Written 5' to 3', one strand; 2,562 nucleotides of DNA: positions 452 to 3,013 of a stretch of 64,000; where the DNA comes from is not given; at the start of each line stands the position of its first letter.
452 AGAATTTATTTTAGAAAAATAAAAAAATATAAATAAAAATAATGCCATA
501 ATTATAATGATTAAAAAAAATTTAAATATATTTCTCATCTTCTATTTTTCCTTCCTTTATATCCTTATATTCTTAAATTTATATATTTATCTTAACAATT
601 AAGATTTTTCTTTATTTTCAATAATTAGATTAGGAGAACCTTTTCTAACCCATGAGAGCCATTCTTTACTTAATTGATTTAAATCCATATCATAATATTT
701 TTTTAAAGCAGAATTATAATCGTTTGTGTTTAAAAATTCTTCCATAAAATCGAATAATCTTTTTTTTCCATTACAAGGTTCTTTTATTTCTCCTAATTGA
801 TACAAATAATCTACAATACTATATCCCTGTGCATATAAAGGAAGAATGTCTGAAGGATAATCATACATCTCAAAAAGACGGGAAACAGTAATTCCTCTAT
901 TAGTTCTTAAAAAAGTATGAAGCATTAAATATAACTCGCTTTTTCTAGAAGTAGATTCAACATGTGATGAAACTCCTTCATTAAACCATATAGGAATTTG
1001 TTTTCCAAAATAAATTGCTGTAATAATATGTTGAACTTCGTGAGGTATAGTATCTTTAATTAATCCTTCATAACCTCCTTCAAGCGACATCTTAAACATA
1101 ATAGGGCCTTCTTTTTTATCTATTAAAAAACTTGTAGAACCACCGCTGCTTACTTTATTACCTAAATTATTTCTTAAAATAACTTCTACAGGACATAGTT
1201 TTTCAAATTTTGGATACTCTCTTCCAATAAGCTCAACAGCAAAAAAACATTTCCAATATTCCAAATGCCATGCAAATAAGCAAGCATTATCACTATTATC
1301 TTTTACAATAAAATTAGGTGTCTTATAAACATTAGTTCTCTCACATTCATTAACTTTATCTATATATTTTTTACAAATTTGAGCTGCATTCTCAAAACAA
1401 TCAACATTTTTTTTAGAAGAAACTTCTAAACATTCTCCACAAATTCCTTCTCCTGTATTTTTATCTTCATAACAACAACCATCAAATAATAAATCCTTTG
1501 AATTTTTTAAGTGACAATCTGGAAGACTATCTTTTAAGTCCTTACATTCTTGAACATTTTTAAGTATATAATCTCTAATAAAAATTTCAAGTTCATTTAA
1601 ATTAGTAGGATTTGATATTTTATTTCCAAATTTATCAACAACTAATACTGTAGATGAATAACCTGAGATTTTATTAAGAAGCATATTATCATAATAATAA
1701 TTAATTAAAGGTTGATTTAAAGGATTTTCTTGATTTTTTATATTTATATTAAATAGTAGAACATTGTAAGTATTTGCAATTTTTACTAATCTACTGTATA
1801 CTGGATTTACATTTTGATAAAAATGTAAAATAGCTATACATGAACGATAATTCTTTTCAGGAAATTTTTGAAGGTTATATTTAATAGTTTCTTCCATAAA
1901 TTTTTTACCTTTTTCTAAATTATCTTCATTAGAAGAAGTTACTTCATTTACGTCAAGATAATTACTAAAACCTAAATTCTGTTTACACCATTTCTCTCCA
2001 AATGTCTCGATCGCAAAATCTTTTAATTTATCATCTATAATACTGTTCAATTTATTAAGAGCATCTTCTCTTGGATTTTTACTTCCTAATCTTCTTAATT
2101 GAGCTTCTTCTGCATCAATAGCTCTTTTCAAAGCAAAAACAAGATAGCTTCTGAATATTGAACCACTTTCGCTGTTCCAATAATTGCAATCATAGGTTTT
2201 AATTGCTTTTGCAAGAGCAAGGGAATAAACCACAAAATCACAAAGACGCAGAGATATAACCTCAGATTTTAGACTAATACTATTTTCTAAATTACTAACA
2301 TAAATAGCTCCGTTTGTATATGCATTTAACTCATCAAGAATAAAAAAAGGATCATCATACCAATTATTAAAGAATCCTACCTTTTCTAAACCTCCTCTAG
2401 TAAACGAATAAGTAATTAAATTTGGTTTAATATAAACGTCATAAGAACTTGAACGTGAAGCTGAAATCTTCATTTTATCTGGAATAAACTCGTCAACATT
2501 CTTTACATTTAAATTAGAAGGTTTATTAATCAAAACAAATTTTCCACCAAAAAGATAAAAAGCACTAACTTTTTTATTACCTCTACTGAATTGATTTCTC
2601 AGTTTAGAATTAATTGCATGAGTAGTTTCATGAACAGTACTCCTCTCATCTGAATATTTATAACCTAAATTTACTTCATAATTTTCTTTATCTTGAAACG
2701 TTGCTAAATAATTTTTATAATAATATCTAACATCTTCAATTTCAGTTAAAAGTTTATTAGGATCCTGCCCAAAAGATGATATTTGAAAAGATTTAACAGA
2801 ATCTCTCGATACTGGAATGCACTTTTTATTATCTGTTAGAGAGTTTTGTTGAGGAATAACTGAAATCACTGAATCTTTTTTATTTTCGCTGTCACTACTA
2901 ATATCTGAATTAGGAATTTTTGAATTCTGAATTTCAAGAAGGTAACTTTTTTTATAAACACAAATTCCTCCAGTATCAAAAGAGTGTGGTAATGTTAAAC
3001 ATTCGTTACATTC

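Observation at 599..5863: Giant membrane-anchored surface protein combining Cys/Asp repeats, an embedded thioredoxin domain and two HExxH modules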

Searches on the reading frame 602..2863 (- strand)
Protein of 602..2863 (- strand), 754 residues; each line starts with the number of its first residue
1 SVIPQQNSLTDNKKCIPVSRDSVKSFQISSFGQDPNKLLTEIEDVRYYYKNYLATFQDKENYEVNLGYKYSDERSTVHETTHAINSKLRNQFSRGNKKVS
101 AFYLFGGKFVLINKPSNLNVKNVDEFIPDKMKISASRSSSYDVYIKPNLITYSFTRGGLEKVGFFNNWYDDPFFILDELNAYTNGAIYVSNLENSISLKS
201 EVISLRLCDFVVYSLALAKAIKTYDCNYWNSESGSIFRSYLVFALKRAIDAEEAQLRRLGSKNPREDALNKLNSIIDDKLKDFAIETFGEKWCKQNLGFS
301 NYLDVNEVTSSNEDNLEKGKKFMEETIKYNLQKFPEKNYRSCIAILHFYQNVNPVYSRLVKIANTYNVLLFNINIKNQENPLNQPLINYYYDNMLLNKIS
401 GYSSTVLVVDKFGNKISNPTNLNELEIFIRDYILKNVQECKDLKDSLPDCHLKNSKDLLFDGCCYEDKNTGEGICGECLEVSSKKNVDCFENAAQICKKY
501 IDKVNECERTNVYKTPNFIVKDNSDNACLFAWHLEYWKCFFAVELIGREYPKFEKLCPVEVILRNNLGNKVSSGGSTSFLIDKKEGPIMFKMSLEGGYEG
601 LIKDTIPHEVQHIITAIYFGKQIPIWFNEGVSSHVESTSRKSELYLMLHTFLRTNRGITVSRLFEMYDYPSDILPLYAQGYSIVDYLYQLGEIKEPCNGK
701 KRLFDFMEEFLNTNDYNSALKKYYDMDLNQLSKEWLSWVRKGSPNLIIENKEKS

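Call 13: find_homologous_proteins(query=window:602-2863:-, max_evalue=0.001)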
Query window:602-2863:-: 8000 candidates shared short words with the query, none scored E <= 0.001.

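Call 15: search_solved_structures(query=window:602-2863:-, max_evalue=10, show_alignments=3)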
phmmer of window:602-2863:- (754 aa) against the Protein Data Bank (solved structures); distinct sequences matched with E-value up to 10: 2.
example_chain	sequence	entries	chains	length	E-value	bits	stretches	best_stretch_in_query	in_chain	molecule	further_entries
9bn7_D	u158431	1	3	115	0.19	13.1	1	446-540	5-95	VNARC4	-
3h5e_A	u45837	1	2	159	2.9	9.1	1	144-193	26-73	3-isopropylmalate dehydratase small subunit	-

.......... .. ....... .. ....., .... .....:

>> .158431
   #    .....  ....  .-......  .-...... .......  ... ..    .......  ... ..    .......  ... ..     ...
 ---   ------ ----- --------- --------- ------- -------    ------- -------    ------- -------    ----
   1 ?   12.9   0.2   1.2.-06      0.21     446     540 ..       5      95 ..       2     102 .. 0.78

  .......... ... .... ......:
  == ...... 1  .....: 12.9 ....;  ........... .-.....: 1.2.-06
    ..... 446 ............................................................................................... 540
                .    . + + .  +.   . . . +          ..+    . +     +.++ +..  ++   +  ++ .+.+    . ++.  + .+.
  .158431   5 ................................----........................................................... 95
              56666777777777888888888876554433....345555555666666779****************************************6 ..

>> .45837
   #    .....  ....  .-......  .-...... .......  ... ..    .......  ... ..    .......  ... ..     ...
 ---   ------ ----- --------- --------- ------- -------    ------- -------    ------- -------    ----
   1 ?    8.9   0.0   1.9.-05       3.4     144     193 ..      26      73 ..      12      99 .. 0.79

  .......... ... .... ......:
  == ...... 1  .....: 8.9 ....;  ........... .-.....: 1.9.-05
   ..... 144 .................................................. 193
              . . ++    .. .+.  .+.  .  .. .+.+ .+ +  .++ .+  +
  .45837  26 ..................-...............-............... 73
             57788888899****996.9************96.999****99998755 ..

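Call 27: search_protein_representatives(protein=window:602-2863:-)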
Query: 754 residues. Proteins with E-value up to 0.001 (for the whole library): 1861; up to 1e-10: 979; up to 1e-30: 95. The best 150 are listed.
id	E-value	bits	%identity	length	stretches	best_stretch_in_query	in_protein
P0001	0.0e+00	1723.3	100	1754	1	1-754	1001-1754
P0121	2.5e-57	211.1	42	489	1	464-747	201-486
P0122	2.5e-52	194.5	41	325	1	471-746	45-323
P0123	2.9e-44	167.9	41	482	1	512-747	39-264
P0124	4.9e-43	163.8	37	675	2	542-745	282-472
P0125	1.3e-41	159.1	39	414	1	512-750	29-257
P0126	2.6e-40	154.8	40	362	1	515-747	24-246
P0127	1.1e-39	152.7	40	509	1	514-745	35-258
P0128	5.2e-39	150.5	40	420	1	513-744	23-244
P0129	1.6e-38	148.9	38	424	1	512-746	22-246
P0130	3.4e-38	147.8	36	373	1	506-744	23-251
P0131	4.9e-38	147.3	38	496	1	514-749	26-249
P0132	6.6e-38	146.9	38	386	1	513-746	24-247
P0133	1.0e-37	146.3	39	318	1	507-744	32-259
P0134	1.2e-37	146.0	39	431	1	513-745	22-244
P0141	1.3e-36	142.6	37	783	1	503-737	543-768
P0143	8.4e-36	139.9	38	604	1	512-747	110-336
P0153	3.8e-35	137.7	37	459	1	513-747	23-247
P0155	6.8e-35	136.9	40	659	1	26-299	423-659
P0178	1.3e-32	129.4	36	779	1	511-746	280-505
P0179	1.7e-32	129.0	29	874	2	514-744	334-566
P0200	2.5e-31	125.1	38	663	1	514-739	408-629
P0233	4.6e-30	120.9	37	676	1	508-745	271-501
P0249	2.2e-29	118.7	42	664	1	58-298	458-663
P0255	3.6e-29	118.0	37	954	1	515-747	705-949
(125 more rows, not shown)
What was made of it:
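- Tried and rejected: A word-index search with the C-terminal 754 aa returned nothing (call 13); the exhaustive HMMER search was needed (call 27).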

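Call 28: search_protein_families(library=pfam, proteins=[P0155, P0249, P0121, P0122, P0124, P0179, P0141, P0255, P0125, P0127], max_evalue=0.01)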
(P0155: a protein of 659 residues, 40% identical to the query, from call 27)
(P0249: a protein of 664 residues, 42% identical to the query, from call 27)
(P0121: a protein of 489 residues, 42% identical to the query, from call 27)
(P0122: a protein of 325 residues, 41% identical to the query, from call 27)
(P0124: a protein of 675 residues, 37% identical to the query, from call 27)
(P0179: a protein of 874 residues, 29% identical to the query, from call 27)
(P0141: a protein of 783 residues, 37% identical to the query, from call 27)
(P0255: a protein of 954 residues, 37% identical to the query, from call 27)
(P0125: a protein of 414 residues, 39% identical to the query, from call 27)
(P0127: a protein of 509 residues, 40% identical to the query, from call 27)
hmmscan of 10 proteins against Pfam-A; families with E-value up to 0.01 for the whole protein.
P0155 (659 aa): 0 families

P0249 (664 aa): 0 families

P0121 (489 aa): 3 families
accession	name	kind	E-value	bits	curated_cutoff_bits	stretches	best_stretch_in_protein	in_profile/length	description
PF00085.26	Thioredoxin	-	9.5e-16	58.1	23.5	1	25-119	7-101/103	Thioredoxin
PF13098.12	Thioredoxin_2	-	2.1e-06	28.4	27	1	33-116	1-101/104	Thioredoxin-like domain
PF13485.12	Peptidase_MA_2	-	0.0001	22.6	32.4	1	348-479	72-200/201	Peptidase MA superfamily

P0122 (325 aa): 0 families

P0124 (675 aa): 2 families
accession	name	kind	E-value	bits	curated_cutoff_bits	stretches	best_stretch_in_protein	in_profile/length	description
PF01391.23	Collagen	-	3.5e-07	30.3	27.2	1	515-555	4-44/60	Collagen triple helix repeat (20 copies)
PF13485.12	Peptidase_MA_2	-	0.0053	17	32.4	1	339-468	69-201/201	Peptidase MA superfamily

P0179 (874 aa): 5 families
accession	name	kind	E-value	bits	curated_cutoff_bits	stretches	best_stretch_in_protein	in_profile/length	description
PF13485.12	Peptidase_MA_2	-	1.1e-12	48.6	32.4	2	723-843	83-200/201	Peptidase MA superfamily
PF04542.20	Sigma70_r2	-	7.1e-08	32.6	24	1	37-101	1-68/71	Sigma-70 region 2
PF08281.18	Sigma70_r4_2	-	0.0024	17.9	25.7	1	139-187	4-52/54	Sigma-70, region 4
PF13518.12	HTH_28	-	0.0027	18.2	25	0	154-184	5-35/52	Helix-turn-helix domain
PF13384.12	HTH_23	-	0.0088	16.3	24.6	0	151-183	7-39/50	Homeodomain-like domain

P0141 (783 aa): 0 families

P0255 (954 aa): 3 families
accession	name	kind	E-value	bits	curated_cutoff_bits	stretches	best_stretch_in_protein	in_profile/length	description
PF13365.12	Trypsin_2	-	5.6e-12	47.1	27.6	1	315-461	1-144/144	Trypsin-like peptidase domain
PF00089.32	Trypsin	-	1.9e-05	25.1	20.6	1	333-464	36-197/220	Trypsin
PF00085.26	Thioredoxin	-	0.0011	19.4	23.5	1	183-275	17-102/103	Thioredoxin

P0125 (414 aa): 0 families

P0127 (509 aa): 1 family
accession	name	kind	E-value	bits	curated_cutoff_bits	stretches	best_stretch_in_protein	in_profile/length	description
PF13485.12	Peptidase_MA_2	-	0.0012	19.1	32.4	1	125-253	72-200/201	Peptidase MA superfamily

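Call 30: list_cluster_members(proteins=[P0121, P0122, P0124, P0155, P0249, P0125, P0255, P0141, P0127, P0123])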
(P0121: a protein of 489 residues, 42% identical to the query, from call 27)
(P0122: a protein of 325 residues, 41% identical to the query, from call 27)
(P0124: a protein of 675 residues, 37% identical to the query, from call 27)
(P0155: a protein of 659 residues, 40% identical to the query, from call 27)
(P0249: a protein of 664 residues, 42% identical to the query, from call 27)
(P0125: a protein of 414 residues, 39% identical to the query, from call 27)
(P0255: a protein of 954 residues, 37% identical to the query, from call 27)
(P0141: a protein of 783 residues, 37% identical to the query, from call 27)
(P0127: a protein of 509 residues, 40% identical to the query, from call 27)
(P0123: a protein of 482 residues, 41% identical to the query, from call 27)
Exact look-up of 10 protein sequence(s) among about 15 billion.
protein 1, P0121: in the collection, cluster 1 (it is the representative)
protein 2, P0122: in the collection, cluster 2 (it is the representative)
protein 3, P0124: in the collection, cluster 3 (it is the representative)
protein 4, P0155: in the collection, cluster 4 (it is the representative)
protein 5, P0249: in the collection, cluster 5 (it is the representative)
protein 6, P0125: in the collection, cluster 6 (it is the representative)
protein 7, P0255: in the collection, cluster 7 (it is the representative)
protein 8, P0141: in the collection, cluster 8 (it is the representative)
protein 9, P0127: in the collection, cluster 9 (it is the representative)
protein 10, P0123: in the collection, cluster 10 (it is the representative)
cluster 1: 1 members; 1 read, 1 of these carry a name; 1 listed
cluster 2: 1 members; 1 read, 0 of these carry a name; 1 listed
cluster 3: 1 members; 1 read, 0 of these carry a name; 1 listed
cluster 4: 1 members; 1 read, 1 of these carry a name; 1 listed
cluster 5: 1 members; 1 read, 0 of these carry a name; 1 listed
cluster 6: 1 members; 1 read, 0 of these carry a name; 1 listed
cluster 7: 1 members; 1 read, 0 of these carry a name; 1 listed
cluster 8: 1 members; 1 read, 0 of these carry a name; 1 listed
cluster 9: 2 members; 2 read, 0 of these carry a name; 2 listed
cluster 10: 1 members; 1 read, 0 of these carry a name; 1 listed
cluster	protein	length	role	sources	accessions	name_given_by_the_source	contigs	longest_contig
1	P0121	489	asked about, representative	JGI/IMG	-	thiol-disulfide isomerase/thioredoxin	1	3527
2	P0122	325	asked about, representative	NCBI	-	-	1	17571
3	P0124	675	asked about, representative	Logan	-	-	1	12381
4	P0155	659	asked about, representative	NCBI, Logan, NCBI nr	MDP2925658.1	MAG: hypothetical protein Q8N99_04770 [Nanoarchaeota archaeon] | hypothetical protein [Nanoarchaeota archaeon]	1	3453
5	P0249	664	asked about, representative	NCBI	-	-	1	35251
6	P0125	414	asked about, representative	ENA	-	-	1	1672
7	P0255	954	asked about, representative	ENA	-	-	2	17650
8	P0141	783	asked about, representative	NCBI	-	-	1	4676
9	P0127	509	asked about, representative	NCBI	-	-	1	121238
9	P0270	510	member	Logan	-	-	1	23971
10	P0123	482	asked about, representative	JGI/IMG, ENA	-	-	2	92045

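Call 43: search_protein_families(library=phrogs, proteins=[P0125, P0121], max_evalue=0.001)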
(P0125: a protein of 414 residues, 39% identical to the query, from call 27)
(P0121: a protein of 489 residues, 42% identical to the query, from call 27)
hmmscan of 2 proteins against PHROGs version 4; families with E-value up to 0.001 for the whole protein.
P0125 (414 aa): 0 families

P0121 (489 aa): 0 families

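Call 45: find_encoding_contigs(protein=P0124, flank=6000, max_places=2)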
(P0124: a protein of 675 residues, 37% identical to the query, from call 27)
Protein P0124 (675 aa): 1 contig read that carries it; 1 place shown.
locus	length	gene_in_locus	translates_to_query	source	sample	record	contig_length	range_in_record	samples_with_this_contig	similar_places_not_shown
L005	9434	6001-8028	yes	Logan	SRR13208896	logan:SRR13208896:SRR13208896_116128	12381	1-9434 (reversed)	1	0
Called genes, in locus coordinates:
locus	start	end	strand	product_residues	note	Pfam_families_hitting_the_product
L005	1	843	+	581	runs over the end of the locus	PF02861:Clp_N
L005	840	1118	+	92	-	-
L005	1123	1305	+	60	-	-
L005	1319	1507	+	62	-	-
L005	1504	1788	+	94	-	-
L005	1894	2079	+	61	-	-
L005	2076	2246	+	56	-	-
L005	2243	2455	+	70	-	-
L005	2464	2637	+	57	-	-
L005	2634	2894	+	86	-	-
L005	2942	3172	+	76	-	PF02599:CsrA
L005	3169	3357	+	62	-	-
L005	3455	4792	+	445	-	-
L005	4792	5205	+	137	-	-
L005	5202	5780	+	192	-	-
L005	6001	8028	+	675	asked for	PF01391:Collagen (weak)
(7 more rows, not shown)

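Call 50: find_encoding_contigs(protein=P0122, flank=8000, max_places=2)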
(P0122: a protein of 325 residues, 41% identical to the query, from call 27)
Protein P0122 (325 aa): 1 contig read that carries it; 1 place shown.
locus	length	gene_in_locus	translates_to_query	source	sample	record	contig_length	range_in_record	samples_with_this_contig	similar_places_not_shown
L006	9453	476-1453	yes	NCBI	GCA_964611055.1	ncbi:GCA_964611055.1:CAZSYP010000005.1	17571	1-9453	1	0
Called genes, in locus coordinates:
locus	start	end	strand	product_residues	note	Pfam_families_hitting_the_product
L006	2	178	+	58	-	?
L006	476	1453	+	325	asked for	-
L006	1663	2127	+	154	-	-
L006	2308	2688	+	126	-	PF05168:HEPN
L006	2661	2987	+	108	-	PF01909:NTP_transf_2, PF18765:Polbeta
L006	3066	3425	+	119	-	PF05168:HEPN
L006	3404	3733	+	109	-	PF22600:MTPAP-like_central (weak), PF01909:NTP_transf_2, PF18765:Polbeta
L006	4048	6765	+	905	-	-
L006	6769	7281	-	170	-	-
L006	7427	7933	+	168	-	-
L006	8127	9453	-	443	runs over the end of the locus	PF23619:Ig_VWA7 (faint)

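Call 51: find_encoding_contigs(protein=P0249, flank=8000, max_places=2)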
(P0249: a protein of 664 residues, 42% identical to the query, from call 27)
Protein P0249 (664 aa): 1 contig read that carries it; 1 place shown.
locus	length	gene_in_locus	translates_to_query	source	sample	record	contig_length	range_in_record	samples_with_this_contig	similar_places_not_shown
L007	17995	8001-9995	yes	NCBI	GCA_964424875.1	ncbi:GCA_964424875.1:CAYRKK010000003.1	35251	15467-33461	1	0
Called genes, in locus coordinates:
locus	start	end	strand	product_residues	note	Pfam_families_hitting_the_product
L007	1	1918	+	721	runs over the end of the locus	-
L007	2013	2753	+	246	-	-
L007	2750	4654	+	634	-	-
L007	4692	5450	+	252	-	-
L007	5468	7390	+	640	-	-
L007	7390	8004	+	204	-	-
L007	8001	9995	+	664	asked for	-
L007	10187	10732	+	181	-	-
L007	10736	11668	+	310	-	-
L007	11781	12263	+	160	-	-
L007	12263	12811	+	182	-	-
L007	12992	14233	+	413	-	PF00438:S-AdoMet_synt_N, PF02772:S-AdoMet_synt_M, PF02773:S-AdoMet_synt_C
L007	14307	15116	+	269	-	-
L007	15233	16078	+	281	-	PF04018:VCA0040-like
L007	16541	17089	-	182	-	PF09721:Exosortase_EpsH (weak)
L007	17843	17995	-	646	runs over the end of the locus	?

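Call 80: find_encoding_contigs(protein=P0121, flank=4000, max_places=2)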
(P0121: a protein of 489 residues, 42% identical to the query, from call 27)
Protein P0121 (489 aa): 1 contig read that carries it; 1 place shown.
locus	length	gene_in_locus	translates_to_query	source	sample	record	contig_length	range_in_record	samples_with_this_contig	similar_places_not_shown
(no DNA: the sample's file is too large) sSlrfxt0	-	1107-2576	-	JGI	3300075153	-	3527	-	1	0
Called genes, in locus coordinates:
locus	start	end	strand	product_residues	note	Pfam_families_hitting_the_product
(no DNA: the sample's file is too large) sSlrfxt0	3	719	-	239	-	?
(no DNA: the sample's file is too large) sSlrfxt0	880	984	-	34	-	-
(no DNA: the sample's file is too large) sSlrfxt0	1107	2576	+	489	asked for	PF00085:Thioredoxin, PF13098:Thioredoxin_2 (weak)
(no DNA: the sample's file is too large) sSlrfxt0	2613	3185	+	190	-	-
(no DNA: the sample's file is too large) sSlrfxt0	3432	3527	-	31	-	?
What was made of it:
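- P0121 also has a 190-aa gene 37 nt downstream, but no DNA was available (call 80).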

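Call 81: find_encoding_contigs(protein=P0141, flank=5000, max_places=2)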
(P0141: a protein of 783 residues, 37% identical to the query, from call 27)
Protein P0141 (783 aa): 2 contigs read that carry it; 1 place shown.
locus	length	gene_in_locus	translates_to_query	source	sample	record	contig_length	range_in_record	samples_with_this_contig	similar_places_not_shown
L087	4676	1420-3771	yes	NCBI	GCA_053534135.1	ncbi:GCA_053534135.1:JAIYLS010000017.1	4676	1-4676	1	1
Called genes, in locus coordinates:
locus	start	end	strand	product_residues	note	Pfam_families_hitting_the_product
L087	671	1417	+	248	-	-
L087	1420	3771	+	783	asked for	-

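Call 82: find_encoding_contigs(protein=P0200, flank=6000, max_places=2)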
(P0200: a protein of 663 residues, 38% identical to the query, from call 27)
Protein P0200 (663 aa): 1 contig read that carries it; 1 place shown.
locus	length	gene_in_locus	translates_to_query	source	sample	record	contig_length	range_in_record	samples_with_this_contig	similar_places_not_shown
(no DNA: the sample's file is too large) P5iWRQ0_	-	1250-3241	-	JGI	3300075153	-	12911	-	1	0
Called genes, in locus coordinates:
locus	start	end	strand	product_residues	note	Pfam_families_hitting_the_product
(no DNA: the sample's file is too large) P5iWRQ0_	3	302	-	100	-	?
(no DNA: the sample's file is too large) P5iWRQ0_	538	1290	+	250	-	-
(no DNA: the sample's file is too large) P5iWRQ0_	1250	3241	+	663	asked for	-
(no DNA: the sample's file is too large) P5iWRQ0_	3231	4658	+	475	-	PF00534:Glycos_transf_1 (weak)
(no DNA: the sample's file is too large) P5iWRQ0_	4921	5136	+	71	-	-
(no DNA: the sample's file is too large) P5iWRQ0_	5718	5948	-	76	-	-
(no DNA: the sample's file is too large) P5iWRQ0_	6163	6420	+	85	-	-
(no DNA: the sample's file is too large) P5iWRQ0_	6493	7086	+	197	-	-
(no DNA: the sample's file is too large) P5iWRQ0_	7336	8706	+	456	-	PF01406:tRNA-synt_1e, PF01921:tRNA-synt_1f (faint), PF09334:tRNA-synt_1g (weak), PF23493:CysS_C (weak)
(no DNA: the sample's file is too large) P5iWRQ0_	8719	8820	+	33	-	-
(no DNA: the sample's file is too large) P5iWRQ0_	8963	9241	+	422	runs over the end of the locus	PF02788:RuBisCO_large_N, PF00016:RuBisCO_large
